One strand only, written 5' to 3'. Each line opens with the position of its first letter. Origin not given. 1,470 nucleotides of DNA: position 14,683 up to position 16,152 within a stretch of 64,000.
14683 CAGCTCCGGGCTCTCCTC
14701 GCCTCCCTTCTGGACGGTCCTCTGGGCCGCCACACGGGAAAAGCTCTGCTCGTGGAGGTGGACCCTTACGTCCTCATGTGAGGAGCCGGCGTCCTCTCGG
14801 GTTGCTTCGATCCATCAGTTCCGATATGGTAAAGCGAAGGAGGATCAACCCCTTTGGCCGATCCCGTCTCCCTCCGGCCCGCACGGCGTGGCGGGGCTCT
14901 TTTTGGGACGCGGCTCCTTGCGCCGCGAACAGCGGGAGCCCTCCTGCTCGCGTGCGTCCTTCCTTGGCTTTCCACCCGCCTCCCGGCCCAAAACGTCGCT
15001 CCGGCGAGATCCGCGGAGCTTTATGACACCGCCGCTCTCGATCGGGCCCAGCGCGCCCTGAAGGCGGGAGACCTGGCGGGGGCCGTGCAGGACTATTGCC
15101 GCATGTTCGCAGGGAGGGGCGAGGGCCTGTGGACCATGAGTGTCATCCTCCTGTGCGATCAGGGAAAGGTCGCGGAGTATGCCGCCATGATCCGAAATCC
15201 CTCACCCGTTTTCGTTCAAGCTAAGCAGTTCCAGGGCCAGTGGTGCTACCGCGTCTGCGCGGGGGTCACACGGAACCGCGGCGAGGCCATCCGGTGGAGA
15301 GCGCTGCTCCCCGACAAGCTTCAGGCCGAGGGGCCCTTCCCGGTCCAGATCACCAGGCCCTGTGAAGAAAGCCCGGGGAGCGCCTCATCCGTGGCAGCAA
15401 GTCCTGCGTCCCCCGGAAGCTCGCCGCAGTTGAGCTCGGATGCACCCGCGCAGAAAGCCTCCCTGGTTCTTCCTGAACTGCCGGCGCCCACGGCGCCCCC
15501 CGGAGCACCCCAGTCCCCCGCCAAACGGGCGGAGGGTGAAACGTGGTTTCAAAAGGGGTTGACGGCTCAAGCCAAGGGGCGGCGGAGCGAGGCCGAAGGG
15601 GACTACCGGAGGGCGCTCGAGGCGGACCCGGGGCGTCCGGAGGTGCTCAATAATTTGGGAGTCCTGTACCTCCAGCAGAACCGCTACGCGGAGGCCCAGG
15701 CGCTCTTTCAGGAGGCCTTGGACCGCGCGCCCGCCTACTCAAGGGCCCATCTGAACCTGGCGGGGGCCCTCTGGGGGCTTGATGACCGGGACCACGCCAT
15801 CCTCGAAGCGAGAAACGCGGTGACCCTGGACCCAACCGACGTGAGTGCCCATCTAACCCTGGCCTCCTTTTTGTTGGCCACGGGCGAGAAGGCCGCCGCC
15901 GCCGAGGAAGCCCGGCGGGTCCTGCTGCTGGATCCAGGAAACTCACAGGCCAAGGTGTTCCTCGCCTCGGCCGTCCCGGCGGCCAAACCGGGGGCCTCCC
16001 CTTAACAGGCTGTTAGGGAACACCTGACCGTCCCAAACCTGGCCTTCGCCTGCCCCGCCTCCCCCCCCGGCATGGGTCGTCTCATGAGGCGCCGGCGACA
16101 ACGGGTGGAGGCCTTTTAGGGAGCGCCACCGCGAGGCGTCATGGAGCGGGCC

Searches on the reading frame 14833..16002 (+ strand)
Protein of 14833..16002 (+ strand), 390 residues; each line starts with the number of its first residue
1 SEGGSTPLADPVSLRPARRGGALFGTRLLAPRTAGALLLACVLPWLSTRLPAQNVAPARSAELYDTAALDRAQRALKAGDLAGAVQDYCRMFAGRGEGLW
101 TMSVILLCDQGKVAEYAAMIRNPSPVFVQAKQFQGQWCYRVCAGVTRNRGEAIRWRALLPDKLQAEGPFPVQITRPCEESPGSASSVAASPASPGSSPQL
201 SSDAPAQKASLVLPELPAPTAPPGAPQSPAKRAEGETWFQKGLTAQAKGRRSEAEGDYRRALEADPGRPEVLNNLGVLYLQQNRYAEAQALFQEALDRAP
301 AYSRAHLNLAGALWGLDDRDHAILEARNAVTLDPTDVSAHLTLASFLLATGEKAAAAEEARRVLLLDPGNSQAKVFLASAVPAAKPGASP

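Call 84: search_protein_families(library=pfam, proteins=[window:14833-16002:+], max_evalue=0.00001)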
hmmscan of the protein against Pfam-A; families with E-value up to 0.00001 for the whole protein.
window:14833-16002:+ (390 aa): 13 families
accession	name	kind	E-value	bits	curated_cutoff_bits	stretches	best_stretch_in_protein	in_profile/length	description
PF07719.23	TPR_2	-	6.5e-21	73.1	27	1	269-301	1-33/34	Tetratricopeptide repeat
PF13181.12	TPR_8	-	8.2e-19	66.6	25.7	0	270-301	2-33/34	Tetratricopeptide repeat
PF13432.12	TPR_16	-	3.6e-17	62.9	32.7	2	240-301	2-63/65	Tetratricopeptide repeat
PF00515.34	TPR_1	-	3.7e-16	58.6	27.8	1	269-300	1-32/34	Tetratricopeptide repeat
PF14559.12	TPR_19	-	5.7e-15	55.8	25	2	247-292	3-48/68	Tetratricopeptide repeat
PF13431.12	TPR_17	-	6e-15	54.6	24.4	1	258-290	2-34/34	Tetratricopeptide repeat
PF13428.12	TPR_14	-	1.2e-13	50.7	23.5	0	270-310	2-42/44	Tetratricopeptide repeat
PF13424.12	TPR_12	-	1.1e-11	45.1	30.1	1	237-300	5-76/77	Tetratricopeptide repeat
PF13414.12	TPR_11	-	4e-10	39.7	26.8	0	248-282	7-41/42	TPR repeat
PF13374.12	TPR_10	-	3.9e-06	27.1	27.5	1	272-298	5-31/42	Tetratricopeptide repeat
PF13176.12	TPR_7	-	4e-06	26.9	27.9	0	272-299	2-31/36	Tetratricopeptide repeat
PF23914.1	TPR_CcmH_CycH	-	7.7e-06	26.3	42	0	316-378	63-128/158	Cytochrome c-type biogenesis protein H TPR domain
PF13429.12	TPR_15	-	8.4e-06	25.8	26.2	0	233-364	144-275/280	Tetratricopeptide repeat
